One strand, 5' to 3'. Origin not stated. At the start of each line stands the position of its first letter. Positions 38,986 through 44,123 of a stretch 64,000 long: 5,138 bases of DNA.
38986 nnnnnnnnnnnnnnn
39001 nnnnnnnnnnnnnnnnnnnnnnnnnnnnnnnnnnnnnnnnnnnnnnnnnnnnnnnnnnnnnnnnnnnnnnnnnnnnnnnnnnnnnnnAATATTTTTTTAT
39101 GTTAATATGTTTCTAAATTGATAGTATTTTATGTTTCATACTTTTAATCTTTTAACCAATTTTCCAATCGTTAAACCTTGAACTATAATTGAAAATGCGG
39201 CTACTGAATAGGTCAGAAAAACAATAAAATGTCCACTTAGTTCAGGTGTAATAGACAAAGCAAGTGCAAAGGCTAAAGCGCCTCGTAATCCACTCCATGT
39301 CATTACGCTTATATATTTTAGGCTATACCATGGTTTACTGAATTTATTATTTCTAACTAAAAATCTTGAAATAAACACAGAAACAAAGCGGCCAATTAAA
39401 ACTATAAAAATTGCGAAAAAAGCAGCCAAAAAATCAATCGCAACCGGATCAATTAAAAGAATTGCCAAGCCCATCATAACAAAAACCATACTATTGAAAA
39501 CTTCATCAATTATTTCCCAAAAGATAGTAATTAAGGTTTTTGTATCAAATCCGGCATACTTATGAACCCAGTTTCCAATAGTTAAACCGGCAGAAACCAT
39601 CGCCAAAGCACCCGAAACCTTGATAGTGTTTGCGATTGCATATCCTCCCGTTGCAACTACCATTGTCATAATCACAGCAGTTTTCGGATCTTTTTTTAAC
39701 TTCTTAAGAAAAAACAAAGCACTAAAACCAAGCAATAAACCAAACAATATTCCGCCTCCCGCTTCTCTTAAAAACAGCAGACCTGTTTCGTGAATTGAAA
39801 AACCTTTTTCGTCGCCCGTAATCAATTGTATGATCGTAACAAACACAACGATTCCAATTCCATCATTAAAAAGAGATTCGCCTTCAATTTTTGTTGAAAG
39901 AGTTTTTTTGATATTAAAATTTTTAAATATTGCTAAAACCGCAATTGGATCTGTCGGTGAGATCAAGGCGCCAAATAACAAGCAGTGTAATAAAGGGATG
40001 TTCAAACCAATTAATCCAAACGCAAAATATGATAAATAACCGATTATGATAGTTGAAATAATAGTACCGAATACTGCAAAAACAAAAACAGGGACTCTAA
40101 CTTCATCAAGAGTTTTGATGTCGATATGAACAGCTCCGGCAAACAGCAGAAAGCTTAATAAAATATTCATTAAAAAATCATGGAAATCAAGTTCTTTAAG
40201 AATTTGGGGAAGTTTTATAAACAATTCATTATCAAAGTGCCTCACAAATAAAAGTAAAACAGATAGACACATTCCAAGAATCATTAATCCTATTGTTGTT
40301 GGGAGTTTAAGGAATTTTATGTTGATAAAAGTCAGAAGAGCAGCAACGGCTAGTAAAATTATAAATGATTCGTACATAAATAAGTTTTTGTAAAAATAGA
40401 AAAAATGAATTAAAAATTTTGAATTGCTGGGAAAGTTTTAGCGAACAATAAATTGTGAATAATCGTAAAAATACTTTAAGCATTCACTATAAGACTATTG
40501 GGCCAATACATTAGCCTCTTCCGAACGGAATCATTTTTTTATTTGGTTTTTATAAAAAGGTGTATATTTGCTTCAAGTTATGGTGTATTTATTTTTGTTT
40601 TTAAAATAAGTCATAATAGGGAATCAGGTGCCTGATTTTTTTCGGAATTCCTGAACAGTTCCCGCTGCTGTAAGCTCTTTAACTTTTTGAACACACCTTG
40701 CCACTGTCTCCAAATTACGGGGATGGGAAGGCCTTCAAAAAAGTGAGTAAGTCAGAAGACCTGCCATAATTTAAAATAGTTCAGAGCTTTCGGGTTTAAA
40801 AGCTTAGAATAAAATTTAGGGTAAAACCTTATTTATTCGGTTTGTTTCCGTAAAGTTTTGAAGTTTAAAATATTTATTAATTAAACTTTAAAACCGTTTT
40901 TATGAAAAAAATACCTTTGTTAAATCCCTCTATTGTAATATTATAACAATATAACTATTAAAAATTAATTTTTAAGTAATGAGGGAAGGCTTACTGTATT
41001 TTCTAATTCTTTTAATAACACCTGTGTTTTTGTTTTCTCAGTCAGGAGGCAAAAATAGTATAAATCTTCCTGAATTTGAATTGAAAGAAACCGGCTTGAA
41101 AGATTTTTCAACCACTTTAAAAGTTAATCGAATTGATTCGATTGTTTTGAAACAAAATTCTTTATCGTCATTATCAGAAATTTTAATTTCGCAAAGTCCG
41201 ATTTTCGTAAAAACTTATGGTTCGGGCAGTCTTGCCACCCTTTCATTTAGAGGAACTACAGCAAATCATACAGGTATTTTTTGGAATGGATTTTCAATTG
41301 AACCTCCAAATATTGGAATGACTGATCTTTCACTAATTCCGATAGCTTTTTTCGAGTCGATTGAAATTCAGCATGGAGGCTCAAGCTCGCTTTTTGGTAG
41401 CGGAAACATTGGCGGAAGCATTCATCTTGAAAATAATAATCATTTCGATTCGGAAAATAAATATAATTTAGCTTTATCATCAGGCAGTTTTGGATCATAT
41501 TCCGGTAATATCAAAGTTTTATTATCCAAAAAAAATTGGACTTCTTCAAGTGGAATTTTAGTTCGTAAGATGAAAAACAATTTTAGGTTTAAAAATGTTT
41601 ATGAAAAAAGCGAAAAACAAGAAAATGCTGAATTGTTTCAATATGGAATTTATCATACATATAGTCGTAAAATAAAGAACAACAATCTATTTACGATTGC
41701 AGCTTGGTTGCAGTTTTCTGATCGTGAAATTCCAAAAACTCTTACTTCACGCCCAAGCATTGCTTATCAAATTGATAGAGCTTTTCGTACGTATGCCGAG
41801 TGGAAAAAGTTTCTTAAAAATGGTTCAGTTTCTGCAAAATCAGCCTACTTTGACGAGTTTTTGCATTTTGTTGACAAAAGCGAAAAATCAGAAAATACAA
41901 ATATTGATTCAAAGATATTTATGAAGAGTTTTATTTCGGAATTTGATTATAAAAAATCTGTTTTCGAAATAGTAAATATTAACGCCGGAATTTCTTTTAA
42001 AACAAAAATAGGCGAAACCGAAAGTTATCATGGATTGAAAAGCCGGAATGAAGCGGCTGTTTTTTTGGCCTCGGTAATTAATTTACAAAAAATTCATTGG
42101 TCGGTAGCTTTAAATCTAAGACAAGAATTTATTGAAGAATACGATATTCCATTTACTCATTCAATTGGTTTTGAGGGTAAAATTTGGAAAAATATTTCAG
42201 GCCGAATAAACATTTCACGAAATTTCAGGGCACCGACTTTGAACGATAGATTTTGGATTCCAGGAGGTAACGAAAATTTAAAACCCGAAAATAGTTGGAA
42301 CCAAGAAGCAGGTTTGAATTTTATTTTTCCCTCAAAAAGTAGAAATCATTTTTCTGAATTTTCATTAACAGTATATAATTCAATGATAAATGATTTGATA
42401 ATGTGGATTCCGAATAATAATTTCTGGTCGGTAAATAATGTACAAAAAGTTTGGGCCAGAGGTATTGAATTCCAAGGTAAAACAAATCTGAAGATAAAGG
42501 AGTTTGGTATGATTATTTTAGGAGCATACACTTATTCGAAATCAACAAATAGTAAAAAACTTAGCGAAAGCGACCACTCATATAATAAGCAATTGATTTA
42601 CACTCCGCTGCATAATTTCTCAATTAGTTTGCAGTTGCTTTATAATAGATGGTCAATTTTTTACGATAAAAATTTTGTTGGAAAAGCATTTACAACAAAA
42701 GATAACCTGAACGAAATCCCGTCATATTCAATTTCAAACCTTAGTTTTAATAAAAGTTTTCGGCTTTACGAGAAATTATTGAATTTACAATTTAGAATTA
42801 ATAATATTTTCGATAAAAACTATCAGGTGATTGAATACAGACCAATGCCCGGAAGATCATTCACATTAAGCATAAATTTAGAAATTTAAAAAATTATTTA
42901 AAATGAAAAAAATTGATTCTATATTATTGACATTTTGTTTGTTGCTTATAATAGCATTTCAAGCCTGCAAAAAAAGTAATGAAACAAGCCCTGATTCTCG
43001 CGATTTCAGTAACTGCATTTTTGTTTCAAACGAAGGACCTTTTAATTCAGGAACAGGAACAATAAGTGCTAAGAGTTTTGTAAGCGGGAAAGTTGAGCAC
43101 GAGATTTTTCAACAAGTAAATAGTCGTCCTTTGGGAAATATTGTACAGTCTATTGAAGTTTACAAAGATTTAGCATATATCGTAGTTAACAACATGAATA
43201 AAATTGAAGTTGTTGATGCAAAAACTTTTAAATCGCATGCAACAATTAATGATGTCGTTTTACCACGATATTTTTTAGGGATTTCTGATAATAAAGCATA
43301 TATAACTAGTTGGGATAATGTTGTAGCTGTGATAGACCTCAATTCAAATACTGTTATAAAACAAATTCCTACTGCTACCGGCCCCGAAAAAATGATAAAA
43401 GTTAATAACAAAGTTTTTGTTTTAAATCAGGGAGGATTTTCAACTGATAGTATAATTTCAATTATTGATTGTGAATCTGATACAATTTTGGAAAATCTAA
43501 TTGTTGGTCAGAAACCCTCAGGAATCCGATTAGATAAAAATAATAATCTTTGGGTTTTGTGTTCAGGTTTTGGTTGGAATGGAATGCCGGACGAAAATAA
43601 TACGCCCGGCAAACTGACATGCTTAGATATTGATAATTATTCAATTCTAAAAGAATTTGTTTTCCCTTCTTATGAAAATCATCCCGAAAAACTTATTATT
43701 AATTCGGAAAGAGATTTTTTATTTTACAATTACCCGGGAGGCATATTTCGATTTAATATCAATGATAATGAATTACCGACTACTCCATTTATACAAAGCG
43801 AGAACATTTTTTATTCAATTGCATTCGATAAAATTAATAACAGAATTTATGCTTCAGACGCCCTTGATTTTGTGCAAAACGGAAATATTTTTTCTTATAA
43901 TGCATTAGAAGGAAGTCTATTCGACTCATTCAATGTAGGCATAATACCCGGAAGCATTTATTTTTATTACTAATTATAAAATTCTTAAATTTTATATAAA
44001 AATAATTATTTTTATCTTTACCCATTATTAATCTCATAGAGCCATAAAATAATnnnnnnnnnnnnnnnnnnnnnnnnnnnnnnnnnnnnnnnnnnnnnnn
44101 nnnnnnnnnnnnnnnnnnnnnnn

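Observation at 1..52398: Six secreted mosaic proteins built from three shuffled modules occupy about a quarter of the window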

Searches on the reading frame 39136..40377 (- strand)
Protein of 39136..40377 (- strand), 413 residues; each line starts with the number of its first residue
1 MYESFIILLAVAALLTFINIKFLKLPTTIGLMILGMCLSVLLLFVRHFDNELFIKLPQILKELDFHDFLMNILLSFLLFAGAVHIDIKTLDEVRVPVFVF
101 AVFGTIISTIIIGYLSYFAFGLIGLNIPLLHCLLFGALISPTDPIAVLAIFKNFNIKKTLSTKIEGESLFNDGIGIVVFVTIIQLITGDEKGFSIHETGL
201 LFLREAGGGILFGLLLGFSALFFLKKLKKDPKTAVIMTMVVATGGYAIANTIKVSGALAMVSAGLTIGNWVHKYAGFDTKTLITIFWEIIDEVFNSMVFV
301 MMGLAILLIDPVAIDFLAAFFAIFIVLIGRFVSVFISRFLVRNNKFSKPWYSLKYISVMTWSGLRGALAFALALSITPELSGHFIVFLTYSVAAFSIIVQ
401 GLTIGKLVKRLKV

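Call 50: search_protein_families(library=pfam, proteins=[window:39136-40377:-], max_evalue=0.0001)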
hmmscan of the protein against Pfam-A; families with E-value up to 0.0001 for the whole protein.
window:39136-40377:- (413 aa): 1 family
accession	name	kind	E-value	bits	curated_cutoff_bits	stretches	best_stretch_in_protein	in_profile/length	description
PF00999.27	Na_H_Exchanger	-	5.7e-62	210.2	26.2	1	11-409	3-374/375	Sodium/hydrogen exchanger, transmembrane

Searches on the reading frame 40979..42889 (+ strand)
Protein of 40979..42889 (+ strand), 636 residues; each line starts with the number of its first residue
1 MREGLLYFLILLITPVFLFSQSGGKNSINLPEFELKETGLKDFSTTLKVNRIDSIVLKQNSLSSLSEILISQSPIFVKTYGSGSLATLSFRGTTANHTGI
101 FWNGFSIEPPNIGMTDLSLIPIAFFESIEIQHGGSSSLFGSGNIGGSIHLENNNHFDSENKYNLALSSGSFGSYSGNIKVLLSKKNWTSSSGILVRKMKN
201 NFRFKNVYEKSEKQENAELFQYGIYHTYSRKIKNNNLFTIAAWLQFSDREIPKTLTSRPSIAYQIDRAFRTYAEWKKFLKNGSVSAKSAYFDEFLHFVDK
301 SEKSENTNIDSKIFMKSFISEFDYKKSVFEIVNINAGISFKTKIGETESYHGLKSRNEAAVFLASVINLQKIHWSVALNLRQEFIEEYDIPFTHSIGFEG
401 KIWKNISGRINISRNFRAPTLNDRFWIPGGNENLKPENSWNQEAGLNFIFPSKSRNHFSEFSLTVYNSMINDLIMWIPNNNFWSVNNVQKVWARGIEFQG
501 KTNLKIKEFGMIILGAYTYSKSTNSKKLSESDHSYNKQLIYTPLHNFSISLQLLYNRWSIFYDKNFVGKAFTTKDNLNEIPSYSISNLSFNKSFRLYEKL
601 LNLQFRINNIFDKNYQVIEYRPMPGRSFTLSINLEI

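Call 50: search_protein_families(library=pfam, proteins=[window:40979-42889:+], max_evalue=0.0001)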
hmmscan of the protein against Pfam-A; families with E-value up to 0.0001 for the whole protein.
window:40979-42889:+ (636 aa): 2 families
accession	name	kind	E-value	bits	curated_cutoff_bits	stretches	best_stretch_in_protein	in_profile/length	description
PF00593.30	TonB_dep_Rec_b-barrel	-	2.4e-31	110.5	27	1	221-610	64-436/436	TonB dependent receptor-like, beta-barrel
PF07715.20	Plug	-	7.3e-15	55.8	23.9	1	44-146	4-106/107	TonB-dependent Receptor Plug Domain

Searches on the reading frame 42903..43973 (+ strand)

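Call 50: search_protein_families(library=pfam, proteins=[window:42903-43973:+], max_evalue=0.0001)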
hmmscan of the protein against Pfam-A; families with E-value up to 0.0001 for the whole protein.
window:42903-43973:+ (356 aa): 1 family
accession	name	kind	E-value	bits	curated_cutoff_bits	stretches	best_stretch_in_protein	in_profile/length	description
PF16819.11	DUF5074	-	2.3e-23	83.3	27.2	1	39-339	3-334/353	Domain of unknown function (DUF5074)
